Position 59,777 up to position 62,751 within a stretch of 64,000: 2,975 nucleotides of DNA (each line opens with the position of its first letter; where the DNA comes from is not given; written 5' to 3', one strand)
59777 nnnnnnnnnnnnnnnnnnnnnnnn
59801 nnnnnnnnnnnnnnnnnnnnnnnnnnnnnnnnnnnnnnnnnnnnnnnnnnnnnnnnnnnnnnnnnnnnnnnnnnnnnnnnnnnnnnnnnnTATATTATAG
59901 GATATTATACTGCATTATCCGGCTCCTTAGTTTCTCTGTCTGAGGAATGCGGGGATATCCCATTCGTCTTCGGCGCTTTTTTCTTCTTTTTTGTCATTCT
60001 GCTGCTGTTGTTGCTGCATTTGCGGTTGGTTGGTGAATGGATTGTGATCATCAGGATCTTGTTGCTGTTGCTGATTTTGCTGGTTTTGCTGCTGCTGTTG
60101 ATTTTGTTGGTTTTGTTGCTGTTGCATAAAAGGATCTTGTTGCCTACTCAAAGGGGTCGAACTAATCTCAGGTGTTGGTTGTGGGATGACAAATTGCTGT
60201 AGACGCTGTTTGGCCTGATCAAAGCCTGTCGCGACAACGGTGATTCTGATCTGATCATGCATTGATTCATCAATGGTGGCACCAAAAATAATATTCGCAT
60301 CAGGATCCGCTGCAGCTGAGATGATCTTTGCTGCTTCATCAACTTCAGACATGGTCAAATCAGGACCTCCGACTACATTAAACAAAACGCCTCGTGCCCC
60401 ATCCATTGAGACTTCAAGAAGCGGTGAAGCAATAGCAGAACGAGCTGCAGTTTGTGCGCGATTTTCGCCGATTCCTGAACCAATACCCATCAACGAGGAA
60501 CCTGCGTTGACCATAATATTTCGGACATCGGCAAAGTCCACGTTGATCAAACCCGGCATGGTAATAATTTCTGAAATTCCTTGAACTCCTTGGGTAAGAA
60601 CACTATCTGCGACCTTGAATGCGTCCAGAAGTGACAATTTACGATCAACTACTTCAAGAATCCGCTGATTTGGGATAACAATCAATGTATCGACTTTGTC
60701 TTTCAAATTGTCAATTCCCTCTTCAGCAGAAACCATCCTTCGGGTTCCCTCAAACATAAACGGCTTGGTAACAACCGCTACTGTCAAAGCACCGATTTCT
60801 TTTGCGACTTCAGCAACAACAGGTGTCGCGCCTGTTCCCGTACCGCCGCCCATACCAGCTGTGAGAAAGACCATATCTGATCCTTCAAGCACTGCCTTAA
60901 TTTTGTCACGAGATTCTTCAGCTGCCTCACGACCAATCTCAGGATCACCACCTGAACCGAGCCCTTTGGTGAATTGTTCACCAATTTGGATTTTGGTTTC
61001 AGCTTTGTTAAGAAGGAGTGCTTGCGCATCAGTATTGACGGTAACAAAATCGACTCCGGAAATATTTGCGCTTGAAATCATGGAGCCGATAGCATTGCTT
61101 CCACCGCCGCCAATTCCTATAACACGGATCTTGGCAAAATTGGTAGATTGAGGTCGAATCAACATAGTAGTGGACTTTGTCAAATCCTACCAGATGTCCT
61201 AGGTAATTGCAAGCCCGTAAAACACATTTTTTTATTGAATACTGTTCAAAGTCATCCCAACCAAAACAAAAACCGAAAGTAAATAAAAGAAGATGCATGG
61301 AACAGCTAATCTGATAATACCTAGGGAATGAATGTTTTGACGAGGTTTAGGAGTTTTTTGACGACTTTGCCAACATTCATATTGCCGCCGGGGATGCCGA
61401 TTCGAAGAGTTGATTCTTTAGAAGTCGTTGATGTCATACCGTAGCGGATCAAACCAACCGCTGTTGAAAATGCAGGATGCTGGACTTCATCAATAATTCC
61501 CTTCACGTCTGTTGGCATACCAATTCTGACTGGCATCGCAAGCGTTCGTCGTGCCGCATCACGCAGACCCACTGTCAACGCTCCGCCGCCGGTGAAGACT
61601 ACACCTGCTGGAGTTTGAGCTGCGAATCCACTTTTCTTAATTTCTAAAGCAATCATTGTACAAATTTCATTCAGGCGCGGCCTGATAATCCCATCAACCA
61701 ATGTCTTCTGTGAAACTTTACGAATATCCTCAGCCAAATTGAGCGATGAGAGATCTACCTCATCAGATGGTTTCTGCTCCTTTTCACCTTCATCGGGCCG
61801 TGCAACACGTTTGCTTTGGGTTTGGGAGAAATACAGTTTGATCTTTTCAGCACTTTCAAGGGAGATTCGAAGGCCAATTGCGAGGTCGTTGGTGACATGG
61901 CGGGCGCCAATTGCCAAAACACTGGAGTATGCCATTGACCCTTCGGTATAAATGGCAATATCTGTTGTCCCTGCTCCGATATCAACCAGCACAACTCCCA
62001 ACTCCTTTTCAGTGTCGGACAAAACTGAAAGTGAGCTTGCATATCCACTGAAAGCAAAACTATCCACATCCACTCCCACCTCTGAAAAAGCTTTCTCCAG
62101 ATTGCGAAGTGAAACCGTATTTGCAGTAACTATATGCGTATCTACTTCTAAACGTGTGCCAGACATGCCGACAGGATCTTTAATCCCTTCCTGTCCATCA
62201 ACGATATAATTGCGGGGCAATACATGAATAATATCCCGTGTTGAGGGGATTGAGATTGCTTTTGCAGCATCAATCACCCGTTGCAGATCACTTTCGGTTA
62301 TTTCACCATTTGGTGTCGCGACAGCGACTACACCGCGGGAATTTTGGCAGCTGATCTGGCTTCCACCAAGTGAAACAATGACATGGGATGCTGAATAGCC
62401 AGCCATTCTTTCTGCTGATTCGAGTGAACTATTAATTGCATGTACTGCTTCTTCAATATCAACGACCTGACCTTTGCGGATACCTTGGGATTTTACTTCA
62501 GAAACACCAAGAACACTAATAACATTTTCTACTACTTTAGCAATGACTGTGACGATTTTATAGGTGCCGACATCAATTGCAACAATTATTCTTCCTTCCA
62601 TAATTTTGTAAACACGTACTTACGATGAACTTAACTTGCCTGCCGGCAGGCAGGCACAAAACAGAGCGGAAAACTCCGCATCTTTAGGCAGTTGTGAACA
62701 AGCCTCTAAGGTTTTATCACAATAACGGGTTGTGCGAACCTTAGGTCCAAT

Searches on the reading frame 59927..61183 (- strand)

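Call 73: search_protein_families(library=pfam, proteins=[window:59927-61183:-], max_evalue=0.0001)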
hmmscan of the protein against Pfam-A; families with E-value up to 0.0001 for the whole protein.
window:59927-61183:- (418 aa): 2 families
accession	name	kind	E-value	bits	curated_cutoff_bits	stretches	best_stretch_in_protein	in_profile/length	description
PF00091.31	Tubulin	-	1.5e-49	169.3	33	1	18-179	1-189/190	Tubulin/FtsZ family, GTPase domain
PF12327.13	FtsZ_C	-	3e-36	124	27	1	228-322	1-95/95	FtsZ family, C-terminal domain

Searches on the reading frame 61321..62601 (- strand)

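Call 73: search_protein_families(library=pfam, proteins=[window:61321-62601:-], max_evalue=0.0001)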
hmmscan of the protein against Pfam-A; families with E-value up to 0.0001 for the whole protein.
window:61321-62601:- (426 aa): 5 families
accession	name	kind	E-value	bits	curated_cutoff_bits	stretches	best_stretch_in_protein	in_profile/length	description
PF14450.12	FtsA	-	6.9e-36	123.8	31.8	2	204-383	1-127/127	Cell division protein FtsA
PF02491.25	SHS2_FTSA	-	4.8e-33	113.8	25.4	1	80-159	1-79/79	SHS2 domain inserted in FTSA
PF11104.14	PilM_2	-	4.3e-10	39.5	27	1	9-256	2-235/340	Type IV pilus assembly protein PilM;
PF06723.19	MreB_Mbl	-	5.3e-08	32.5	27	1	196-361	140-304/327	MreB/Mbl protein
PF06277.17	EutA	-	2.8e-05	23.6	27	1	186-240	129-182/475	Ethanolamine utilisation protein EutA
